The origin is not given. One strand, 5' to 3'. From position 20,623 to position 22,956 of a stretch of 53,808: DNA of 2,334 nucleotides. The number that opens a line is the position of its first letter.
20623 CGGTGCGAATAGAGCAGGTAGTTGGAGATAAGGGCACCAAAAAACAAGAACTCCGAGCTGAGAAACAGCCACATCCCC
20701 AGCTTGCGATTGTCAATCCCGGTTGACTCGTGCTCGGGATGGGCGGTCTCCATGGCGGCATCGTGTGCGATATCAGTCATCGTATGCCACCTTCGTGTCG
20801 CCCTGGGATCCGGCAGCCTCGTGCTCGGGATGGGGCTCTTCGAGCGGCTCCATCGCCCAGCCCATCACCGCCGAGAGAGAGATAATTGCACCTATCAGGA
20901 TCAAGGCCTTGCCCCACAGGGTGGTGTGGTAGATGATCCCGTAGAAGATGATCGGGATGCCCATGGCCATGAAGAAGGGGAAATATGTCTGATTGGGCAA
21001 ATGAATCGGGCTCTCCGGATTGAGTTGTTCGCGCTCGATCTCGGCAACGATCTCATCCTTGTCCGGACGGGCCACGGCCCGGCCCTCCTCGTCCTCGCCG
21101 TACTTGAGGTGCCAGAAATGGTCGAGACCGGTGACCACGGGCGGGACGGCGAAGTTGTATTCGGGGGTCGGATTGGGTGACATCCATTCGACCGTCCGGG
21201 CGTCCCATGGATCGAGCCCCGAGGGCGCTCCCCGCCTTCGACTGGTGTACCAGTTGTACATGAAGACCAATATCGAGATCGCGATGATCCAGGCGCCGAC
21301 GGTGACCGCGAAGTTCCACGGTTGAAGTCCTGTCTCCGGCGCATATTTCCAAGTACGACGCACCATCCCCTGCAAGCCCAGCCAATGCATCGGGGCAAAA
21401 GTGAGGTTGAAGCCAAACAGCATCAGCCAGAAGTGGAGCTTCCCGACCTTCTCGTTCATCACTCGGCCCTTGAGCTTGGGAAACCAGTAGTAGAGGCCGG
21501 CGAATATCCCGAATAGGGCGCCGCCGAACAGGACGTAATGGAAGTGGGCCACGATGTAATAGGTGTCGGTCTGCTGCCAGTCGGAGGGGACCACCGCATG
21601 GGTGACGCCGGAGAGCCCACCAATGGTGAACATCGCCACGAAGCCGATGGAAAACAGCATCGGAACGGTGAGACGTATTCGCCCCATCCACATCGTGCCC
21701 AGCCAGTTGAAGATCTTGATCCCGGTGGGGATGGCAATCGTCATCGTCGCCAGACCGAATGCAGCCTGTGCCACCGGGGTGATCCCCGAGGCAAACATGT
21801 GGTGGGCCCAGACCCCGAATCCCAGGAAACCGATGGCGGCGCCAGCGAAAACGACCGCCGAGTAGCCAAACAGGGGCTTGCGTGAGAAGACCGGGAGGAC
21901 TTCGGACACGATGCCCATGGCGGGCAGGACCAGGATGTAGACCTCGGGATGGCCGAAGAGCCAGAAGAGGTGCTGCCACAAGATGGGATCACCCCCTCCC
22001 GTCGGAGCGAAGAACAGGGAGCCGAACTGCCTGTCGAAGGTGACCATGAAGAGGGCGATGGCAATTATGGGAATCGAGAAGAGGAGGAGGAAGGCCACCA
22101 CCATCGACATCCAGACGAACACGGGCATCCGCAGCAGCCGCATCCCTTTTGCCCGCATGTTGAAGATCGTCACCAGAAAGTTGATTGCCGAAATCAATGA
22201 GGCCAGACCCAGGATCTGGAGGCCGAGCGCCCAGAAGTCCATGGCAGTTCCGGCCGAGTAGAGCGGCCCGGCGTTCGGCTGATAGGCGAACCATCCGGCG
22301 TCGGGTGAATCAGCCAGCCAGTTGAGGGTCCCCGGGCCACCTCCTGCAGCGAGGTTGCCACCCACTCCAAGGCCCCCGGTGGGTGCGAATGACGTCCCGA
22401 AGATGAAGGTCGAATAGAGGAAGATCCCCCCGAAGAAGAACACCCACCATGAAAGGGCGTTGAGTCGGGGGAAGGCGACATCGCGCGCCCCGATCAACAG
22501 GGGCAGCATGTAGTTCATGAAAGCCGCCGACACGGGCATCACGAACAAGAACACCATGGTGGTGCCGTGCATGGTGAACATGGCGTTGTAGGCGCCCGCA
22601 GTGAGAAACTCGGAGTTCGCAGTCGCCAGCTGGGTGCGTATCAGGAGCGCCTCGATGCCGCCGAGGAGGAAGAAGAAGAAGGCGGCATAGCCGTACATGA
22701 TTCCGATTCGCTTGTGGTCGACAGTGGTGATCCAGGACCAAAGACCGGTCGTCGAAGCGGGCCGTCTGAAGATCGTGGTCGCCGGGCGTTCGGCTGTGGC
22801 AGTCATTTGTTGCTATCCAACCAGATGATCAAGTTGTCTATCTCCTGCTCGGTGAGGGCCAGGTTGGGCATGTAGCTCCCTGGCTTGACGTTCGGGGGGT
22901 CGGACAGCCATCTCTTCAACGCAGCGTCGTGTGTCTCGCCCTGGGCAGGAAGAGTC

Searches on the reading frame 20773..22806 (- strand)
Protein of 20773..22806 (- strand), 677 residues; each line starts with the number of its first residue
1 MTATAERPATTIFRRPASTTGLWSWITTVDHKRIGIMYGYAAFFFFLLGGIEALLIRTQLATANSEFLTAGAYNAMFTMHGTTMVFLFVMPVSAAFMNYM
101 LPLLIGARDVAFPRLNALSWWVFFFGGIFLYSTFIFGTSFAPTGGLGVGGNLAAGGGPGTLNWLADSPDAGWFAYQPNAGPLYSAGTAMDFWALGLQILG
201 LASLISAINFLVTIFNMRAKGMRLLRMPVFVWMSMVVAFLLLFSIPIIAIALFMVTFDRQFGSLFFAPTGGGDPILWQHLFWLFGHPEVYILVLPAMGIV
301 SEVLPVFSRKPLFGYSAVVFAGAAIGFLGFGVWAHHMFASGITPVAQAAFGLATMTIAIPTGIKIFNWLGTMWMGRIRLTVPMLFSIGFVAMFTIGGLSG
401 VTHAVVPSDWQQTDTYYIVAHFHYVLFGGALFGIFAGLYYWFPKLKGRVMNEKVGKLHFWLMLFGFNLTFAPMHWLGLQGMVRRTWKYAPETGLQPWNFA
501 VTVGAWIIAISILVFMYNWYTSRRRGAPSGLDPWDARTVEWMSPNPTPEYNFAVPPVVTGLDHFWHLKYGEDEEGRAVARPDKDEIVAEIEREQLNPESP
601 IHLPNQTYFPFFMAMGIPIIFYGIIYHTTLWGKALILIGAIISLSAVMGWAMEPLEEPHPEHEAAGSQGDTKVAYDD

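Call 19: search_protein_families(library=pfam, proteins=[window:20773-22806:-], max_evalue=0.01)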
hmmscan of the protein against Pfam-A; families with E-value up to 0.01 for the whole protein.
window:20773-22806:- (677 aa): 2 families
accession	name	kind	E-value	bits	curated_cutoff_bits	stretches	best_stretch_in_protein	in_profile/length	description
PF00115.25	COX1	-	7.5e-152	506.6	34.8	1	33-507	1-436/436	Cytochrome C and Quinol oxidase polypeptide I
PF19139.5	DUF5822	-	0.0089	16.2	25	0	498-521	13-37/38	Family of unknown function (DUF5822)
